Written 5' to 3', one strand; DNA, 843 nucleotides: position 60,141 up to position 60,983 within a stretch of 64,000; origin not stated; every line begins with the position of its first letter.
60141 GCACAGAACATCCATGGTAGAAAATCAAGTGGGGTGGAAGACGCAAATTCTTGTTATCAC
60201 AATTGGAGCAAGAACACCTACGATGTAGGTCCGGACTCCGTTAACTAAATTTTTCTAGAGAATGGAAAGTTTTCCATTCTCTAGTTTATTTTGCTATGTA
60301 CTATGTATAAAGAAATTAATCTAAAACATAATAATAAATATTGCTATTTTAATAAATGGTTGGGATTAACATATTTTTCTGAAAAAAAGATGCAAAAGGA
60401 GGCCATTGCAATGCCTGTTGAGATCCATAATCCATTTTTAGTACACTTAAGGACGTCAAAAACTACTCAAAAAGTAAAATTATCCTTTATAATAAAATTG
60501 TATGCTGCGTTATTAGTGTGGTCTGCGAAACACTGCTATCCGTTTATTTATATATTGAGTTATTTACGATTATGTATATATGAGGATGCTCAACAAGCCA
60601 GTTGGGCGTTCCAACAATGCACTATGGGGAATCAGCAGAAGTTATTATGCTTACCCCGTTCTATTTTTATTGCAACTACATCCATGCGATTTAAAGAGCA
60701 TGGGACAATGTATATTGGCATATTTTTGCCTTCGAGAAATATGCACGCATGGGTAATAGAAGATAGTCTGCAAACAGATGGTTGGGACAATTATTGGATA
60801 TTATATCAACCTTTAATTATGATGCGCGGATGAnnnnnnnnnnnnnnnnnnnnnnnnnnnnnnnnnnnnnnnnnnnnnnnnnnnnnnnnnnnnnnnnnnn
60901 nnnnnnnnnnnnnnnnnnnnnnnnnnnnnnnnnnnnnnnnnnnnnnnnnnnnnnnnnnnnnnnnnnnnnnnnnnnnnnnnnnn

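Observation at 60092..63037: Lasso-peptide-like RiPP core with non-canonical partner genes in an AT-rich Bacteroidales block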

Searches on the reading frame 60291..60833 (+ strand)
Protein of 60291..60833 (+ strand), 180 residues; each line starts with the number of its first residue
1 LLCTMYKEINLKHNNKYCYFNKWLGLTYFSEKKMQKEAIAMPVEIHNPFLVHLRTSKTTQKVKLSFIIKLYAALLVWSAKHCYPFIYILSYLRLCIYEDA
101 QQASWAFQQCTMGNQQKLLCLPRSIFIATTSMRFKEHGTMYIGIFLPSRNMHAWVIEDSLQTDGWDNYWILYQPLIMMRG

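Call 3: search_protein_families(library=pfam, proteins=[window:60291-60833:+], max_evalue=1)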
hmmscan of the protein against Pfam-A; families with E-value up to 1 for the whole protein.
window:60291-60833:+ (180 aa): 1 family
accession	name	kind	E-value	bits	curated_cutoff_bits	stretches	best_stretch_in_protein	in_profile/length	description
PF13471.12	Transglut_core3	-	0.00083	19.7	26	1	97-158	35-98/117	Transglutaminase-like superfamily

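Call 8: search_protein_families(library=ncbifam, proteins=[window:60291-60833:+], max_evalue=1)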
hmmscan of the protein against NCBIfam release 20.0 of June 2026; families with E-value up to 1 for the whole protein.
window:60291-60833:+ (180 aa): 1 family
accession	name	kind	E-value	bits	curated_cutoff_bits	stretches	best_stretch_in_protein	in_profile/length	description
NF033537.1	lasso_biosyn_B2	equivalog_domain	0.00011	22.6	33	1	99-160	49-115/132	lasso peptide biosynthesis B2 protein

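Call 9: search_protein_families(library=padloc, proteins=[window:60291-60833:+], max_evalue=1)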
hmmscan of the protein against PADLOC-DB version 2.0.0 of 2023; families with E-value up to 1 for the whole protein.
window:60291-60833:+ (180 aa): 0 families

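Call 23: find_homologous_proteins(query=window:60303-60833:+)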
Query window:60303-60833:+ (176 aa): 36 proteins with E <= 0.001 among 39 candidates.
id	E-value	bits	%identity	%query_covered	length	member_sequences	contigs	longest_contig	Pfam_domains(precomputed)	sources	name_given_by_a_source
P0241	5.1e-118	409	100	100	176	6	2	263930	-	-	-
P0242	1.5e-75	271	71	95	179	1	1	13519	-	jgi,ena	-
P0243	2.8e-74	267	67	100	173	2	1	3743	-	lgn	-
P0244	6.1e-73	262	69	97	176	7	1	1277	PF13471.13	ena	-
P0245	4.3e-72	259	65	100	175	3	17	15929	-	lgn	-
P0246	7.5e-72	259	66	100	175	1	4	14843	-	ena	-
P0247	9.6e-72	258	64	99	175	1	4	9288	-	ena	-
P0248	2.7e-71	257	63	100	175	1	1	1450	-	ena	-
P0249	1.2e-69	251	62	100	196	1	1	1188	-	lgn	-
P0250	1.4e-69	251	63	100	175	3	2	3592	-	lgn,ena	-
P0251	5.8e-69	249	63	100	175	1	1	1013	-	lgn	-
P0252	2.2e-68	247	63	100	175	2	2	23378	-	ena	-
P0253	6.6e-67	243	61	100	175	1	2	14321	-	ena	-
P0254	8.7e-67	242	65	92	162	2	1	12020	-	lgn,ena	-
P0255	1.5e-65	238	63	100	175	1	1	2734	-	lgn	-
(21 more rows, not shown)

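Call 33: search_solved_structures(query=A3, max_evalue=1, show_alignments=3)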
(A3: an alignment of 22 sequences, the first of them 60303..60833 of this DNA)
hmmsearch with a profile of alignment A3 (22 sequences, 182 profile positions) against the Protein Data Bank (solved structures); distinct sequences matched with E-value up to 1: 0.

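Call 37: predict_structure(alignment_id=A3)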
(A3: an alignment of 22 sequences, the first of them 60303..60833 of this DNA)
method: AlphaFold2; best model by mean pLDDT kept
length: 176 residues; sequences in the alignment: 22
mean_pLDDT: 89.0   pTM: 0.88
mean pLDDT of the five models: 89.0, 87.1, 86.3, 82.9, 80.7
residues with pLDDT >= 90: 113; 70-90: 54; 50-70: 9; < 50: 0
segments of 3 or more residues with pLDDT < 50: none
pLDDT, mean of each block of 10 residues (from residue 1): 90 92 91 82 87 75 96 93 94 93 87 79 96 93 90 88 84 92
secondary structure, 60 per line:
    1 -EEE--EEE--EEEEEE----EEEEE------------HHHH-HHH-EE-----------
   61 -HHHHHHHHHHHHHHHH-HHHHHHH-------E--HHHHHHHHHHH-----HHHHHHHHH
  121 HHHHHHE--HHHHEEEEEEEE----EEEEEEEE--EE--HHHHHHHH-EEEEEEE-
elements in order: E2-4 E7-9 E12-17 E22-26 H39-42 H62-77 H79-85 H96-106 H112-126 H130-133 E134-141 E146-153 H160-167 E169-175

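Call 40: fold_search(model_id=the predicted structure, library=pdb)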
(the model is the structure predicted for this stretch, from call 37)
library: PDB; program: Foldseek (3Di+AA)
matches with E <= 10: 278; with E <= 0.001: 0
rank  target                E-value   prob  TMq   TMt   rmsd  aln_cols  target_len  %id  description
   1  7zcw_C                8.3e-01  0.04  0.16  0.13  15.3       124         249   10  Cryo-EM structure of GMPCPP-microtubules in complex with VASH2-SVBP (released 2022-12-14)
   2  7von                  8.8e-01  0.03  0.14  0.04  18.5       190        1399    9  Native alpha-2-macroglobulin monomer (released 2022-11-16)
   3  8yl8_A                9.9e-01  0.03  0.13  0.12  16.4       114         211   13  Crystal structure of the de novo designed protein 200 AA in the crystal form 2 (released 2024-10-16)
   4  5jtw_B                1.2e+00  0.04  0.17  0.06  19.3       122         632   15  Crystal structure of complement C4b re-refined using iMDFF (released 2016-08-10)
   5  5k1a_A                1.3e+00  0.03  0.14  0.11  16.3       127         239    9  Crystal structure of the UAF1-USP12 complex in C2 space group (released 2016-07-20)
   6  4hfl                  1.4e+00  0.11  0.18  0.20   4.5        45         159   11  Crystal structure of the type VI effector Tae4 from Enterobacter cloacae (released 2013-01-16)
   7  3fx3_A                1.5e+00  0.04  0.13  0.11   6.3        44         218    9  Structure of a putative cAMP-binding regulatory protein from Silicibacter pomeroyi DSS-3 (released 2009-03-24)
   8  3h3z_A                1.5e+00  0.04  0.13  0.11   6.3        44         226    9  Crystal structure of a putative cyclic nucleotide binding protein (spoa0323) from ruegeria pomeroyi dss-3 at 2.35 A re (released 2009-05-05)
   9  9l5u_B                1.6e+00  0.06  0.20  0.23  11.7       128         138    5  Papain-like cysteine protease toxin/immunity pair (released 2025-06-04)
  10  6xaa_A                1.7e+00  0.02  0.13  0.08  16.2       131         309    6  SARS CoV-2 PLpro in complex with ubiquitin propargylamide (released 2020-06-17)
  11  5k1a_G                2.0e+00  0.02  0.12  0.10  15.1       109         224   11  Crystal structure of the UAF1-USP12 complex in C2 space group (released 2016-07-20)
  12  6wrh                  2.1e+00  0.02  0.14  0.10  15.6       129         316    6  The crystal structure of Papain-Like Protease of SARS CoV-2 , C111S mutant (released 2020-05-06)
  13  7ybg                  2.1e+00  0.02  0.13  0.08  15.6       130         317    6  Crystal structure of the SARS-CoV-2 papain-like protease (C111S mutant) (released 2023-07-19)
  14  3dc5_C                2.3e+00  0.04  0.17  0.15  14.8       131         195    8  Crystal Structure of a manganese superoxide dismutases from Caenorhabditis elegans (released 2009-06-09)
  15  6tsn_AAA              2.3e+00  0.03  0.13  0.08  12.2        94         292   13  Marasmius oreades agglutinin (MOA), papain back.swap W208Q-Q276W variant (released 2020-07-29)
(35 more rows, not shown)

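Call 41: search_protein_families(library=pfam, alignment_id=A3, max_evalue=0.01)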
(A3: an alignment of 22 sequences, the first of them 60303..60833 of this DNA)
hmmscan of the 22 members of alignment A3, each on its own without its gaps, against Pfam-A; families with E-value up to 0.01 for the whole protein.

A. member 1, window:60303-60833:+ (176 aa): 1 family
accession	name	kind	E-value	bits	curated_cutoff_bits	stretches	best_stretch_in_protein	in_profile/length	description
PF13471.12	Transglut_core3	-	0.00079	19.8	26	1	93-154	35-98/117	Transglutaminase-like superfamily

B. families by the number of members that match (of 22 scanned): 1 family
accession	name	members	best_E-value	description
PF13471.12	Transglut_core3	17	3.5e-06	Transglutaminase-like superfamily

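Call 42: search_protein_families(library=ncbifam, alignment_id=A3, max_evalue=0.01)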
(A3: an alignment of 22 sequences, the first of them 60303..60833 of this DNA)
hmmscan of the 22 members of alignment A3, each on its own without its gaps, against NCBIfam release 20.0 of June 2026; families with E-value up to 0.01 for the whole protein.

A. member 1, window:60303-60833:+ (176 aa): 1 family
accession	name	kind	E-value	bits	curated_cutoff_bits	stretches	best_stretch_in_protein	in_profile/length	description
NF033537.1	lasso_biosyn_B2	equivalog_domain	0.0001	22.7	33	1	95-156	49-115/132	lasso peptide biosynthesis B2 protein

B. families by the number of members that match (of 22 scanned): 2 families
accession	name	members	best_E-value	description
NF033537.1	lasso_biosyn_B2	20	1.8e-05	lasso peptide biosynthesis B2 protein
NF012220.1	erm_B_23S_MT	1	0.0029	23S rRNA (adenine(2058)-N(6))-methyltransferase Erm(B)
